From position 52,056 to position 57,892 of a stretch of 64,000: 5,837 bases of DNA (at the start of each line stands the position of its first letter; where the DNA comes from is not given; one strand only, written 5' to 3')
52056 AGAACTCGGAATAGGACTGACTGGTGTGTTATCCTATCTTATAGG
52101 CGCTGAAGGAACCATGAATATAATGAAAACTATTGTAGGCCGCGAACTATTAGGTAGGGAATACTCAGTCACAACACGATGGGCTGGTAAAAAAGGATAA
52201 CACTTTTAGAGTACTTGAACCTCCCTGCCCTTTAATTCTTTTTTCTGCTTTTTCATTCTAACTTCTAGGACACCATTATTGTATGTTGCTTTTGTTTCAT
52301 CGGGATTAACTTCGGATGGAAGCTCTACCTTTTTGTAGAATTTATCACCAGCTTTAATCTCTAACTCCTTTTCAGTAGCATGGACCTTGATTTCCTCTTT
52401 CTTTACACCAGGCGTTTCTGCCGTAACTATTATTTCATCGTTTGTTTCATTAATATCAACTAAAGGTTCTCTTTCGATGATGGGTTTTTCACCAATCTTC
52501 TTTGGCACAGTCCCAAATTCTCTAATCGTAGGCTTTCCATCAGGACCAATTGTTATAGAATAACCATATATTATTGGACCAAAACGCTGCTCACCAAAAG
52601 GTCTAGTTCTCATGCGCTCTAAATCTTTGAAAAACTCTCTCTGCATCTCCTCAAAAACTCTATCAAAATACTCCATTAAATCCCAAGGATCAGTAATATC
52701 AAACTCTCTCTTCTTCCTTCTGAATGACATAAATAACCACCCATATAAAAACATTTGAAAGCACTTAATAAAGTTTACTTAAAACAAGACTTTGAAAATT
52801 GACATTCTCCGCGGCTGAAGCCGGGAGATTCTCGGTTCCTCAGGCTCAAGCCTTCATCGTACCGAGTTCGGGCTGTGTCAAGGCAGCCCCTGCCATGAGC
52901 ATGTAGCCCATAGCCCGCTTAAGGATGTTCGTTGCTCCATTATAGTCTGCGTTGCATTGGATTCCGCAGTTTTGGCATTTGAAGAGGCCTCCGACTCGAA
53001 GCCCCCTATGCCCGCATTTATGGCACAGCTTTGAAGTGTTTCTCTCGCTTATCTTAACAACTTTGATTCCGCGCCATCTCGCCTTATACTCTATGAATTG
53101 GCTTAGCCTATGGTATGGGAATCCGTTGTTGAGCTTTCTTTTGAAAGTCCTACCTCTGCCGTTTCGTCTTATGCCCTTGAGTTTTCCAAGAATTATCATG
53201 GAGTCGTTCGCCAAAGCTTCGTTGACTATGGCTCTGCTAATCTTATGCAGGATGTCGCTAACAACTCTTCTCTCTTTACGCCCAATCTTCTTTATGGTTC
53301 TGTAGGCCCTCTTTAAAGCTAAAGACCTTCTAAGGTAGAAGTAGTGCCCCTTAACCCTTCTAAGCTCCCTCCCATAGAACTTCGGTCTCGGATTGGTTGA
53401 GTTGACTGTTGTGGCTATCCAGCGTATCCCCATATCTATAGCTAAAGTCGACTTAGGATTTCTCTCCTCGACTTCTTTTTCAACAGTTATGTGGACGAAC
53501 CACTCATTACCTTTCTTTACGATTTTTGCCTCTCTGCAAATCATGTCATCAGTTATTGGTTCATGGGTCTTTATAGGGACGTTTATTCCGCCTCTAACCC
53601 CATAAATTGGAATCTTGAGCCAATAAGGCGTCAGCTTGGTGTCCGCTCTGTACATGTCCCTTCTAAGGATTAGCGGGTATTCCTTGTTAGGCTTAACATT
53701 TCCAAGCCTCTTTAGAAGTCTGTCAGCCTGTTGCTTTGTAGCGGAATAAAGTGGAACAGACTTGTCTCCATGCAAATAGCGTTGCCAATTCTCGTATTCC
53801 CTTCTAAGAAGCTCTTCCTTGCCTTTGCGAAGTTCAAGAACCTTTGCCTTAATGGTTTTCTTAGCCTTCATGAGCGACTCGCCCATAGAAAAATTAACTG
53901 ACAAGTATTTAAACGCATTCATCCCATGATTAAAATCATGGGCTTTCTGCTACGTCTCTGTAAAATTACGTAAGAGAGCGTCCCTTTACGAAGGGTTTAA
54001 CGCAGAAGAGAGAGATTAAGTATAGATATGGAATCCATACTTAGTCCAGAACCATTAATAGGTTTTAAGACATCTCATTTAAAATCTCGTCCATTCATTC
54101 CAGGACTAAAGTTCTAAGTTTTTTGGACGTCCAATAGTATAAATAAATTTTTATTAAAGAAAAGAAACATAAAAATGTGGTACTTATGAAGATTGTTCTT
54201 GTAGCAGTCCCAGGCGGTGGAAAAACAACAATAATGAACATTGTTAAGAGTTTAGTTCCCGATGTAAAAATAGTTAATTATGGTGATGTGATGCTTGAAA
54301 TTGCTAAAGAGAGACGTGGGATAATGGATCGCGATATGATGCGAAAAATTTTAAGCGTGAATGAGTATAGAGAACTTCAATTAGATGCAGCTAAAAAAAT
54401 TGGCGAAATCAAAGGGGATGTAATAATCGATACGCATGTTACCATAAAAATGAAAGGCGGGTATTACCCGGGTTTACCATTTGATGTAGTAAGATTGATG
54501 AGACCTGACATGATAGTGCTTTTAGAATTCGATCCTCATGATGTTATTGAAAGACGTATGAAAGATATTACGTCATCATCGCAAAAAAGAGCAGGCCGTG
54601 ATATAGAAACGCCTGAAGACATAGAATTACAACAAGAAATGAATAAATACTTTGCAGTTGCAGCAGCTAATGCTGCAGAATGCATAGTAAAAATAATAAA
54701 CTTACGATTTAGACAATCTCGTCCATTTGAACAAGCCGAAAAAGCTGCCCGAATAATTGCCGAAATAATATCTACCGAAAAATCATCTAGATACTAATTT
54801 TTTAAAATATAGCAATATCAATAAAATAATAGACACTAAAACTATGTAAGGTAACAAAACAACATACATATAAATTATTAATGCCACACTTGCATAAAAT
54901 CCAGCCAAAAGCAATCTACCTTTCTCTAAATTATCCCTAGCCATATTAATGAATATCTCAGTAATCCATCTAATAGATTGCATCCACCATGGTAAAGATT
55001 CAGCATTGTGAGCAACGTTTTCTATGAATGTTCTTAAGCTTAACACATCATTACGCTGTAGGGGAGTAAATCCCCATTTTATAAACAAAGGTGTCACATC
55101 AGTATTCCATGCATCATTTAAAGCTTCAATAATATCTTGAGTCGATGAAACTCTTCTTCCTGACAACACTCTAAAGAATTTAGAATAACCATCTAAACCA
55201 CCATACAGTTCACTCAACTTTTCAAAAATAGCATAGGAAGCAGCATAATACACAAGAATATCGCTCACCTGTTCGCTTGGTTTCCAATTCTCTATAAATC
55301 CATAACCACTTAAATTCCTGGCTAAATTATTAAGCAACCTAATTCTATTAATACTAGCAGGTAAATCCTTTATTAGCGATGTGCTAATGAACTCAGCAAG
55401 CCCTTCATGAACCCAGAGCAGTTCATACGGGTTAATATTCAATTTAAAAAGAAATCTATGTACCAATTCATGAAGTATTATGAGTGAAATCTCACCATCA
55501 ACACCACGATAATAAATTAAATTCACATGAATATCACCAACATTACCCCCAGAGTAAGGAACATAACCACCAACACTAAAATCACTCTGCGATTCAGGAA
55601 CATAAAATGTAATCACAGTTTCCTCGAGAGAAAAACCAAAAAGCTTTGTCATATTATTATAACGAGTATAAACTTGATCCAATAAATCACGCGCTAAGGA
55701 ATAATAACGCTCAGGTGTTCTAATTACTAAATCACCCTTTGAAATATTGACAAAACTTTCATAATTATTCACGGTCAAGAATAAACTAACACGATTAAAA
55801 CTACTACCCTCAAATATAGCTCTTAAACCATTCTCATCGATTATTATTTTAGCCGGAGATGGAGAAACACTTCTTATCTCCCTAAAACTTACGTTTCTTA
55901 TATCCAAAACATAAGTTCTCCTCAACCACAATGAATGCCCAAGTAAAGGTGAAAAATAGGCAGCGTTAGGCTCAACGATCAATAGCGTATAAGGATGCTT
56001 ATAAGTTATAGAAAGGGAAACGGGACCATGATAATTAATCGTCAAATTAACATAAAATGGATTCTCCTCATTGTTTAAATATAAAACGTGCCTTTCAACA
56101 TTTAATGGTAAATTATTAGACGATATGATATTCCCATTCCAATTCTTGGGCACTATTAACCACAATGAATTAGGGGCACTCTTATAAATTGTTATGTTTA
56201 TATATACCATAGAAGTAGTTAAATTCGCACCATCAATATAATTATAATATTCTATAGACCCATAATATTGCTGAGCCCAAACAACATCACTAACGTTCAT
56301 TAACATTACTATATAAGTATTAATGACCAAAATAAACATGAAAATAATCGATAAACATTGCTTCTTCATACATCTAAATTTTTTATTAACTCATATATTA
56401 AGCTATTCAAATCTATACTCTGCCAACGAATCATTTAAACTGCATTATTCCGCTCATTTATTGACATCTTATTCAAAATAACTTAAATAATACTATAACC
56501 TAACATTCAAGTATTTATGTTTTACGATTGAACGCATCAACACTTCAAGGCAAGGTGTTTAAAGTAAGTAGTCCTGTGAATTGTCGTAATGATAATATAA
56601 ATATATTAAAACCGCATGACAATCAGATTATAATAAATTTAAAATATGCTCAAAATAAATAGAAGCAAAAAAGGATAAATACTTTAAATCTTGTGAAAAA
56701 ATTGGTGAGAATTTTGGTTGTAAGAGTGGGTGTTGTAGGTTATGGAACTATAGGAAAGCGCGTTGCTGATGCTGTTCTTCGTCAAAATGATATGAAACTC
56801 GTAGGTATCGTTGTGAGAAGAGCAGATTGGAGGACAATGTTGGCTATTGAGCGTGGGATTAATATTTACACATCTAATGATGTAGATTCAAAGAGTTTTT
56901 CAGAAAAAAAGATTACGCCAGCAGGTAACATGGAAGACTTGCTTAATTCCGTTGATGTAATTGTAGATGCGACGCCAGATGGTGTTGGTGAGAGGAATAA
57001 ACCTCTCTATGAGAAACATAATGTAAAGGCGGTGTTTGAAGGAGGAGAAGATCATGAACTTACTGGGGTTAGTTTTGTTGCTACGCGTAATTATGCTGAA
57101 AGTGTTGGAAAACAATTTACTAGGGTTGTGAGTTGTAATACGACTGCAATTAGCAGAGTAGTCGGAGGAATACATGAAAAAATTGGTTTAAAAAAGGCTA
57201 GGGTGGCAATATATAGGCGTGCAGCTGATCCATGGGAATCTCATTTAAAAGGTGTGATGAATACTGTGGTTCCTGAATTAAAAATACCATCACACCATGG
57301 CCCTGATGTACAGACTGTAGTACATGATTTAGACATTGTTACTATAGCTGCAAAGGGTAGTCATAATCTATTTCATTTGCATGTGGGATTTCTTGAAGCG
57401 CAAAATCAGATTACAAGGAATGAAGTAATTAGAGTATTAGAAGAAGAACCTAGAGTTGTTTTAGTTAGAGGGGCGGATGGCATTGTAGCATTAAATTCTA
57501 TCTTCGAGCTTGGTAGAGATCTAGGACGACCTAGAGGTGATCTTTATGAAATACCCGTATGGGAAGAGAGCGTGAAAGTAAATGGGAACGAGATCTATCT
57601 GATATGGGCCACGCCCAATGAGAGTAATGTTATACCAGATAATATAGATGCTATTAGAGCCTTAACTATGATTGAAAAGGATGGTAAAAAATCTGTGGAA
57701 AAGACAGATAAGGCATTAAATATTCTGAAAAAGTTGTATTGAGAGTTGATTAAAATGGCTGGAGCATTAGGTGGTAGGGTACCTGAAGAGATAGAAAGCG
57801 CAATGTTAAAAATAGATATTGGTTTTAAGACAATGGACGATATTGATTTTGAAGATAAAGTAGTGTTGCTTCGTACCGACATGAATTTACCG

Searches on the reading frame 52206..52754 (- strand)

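Call 24: search_protein_families(library=pfam, proteins=[window:52206-52754:-])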
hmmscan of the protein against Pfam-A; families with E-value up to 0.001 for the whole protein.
window:52206-52754:- (182 aa): 6 families
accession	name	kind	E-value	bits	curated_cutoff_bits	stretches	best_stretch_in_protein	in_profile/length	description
PF00011.27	HSP20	-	4.5e-12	46.4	20.8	1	137-181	55-101/102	Hsp20/alpha crystallin family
PF17886.7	ArsA_HSP20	-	4.8e-08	32.9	22.5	1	105-167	1-63/63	HSP20-like domain found in ArsA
PF04969.22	CS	-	1.1e-07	33.1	21.3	1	102-169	6-78/78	CS domain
PF18201.7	PIH1_CS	-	7.7e-05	23.6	23.3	1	106-160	32-88/100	PIH1 CS-like domain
PF21413.3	SHQ1-like_CS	-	9.4e-05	22.8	27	1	97-172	2-79/93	SHQ1-like, CS domain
PF05455.17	GvpH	-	0.0009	19.8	22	0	103-171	99-169/177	GvpH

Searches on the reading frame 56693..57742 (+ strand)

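Call 65: search_protein_families(library=pfam, proteins=[window:56693-57742:+], max_evalue=0.0001)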
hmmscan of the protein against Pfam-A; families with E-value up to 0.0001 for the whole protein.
window:56693-57742:+ (349 aa): 3 families
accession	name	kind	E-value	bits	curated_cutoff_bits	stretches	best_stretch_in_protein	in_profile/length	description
PF02800.25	Gp_dh_C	-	3.9e-11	43.2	24.4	1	154-304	2-155/158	Glyceraldehyde 3-phosphate dehydrogenase, C-terminal domain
PF01113.26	DapB_N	-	9e-07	29.5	25.6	1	10-115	1-96/124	Dihydrodipicolinate reductase, N-terminus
PF01408.29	GFO_IDH_MocA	-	7.9e-05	23.8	24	0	10-99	1-75/120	Oxidoreductase family, NAD-binding Rossmann fold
